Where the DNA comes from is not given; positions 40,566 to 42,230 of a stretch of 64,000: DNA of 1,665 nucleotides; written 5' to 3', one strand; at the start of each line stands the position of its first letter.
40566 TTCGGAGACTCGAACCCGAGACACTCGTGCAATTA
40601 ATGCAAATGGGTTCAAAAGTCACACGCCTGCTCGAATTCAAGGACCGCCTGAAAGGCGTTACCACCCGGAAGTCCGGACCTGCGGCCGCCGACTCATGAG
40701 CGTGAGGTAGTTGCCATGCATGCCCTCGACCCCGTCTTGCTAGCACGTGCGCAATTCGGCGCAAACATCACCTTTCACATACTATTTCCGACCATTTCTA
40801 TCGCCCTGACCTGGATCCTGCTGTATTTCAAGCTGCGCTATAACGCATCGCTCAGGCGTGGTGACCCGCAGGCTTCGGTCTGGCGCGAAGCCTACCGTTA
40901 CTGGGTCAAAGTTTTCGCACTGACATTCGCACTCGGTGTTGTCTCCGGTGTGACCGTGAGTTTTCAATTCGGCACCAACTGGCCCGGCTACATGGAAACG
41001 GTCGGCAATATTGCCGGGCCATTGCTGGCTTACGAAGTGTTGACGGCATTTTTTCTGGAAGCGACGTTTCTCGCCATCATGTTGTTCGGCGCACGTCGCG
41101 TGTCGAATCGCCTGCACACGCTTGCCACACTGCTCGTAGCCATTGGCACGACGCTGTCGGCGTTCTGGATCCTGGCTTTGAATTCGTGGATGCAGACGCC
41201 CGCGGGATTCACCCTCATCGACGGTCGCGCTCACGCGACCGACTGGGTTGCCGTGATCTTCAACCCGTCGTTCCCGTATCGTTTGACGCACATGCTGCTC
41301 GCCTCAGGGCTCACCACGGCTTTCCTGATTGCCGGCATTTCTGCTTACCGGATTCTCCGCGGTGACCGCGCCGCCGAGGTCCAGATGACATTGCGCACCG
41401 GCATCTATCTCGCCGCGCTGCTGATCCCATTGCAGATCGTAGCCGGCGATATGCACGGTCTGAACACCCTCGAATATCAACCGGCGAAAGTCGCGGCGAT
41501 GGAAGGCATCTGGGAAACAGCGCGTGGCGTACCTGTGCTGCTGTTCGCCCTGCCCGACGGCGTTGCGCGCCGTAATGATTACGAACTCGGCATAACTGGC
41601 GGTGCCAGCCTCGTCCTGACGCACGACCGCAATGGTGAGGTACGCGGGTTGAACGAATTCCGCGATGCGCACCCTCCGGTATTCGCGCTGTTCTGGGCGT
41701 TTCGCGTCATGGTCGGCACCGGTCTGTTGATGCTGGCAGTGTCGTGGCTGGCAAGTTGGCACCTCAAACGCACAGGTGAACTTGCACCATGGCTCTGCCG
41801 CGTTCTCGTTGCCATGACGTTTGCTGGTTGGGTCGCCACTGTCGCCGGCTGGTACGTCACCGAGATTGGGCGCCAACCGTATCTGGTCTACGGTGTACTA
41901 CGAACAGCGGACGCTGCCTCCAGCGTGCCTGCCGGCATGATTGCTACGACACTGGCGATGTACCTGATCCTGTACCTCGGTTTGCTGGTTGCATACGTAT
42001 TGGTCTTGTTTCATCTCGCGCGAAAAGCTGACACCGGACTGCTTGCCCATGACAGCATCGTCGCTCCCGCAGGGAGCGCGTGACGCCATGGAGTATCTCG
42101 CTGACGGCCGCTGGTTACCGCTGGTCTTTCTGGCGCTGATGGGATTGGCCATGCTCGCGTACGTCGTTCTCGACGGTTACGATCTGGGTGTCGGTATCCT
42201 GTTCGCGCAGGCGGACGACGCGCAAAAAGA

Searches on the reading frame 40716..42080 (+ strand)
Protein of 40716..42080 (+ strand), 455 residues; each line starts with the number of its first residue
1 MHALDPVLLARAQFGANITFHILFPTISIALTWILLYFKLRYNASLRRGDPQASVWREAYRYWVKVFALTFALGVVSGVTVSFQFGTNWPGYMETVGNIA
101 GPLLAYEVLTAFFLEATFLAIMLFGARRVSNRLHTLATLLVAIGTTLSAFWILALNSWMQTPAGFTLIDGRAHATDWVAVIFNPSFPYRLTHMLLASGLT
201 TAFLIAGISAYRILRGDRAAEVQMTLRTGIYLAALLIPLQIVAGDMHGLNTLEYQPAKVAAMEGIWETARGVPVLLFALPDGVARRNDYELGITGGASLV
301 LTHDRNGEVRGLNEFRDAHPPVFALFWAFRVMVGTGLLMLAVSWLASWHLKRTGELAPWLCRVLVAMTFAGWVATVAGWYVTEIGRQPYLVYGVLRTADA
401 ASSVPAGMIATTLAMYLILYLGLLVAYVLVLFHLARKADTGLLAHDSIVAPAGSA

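Call 81: list_cluster_members(proteins=[window:40716-42080:+, window:4217-5812:-, window:61535-62755:-, window:40121-40696:+, window:17395-18402:-])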
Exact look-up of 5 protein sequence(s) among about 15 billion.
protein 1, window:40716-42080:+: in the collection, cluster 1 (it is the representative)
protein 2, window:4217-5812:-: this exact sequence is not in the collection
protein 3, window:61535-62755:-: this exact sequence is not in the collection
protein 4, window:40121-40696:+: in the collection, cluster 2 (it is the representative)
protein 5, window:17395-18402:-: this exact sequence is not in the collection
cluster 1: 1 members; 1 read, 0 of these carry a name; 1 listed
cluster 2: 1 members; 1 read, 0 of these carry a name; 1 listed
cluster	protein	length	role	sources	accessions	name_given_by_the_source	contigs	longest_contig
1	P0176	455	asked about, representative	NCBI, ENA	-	-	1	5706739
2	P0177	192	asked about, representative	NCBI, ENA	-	-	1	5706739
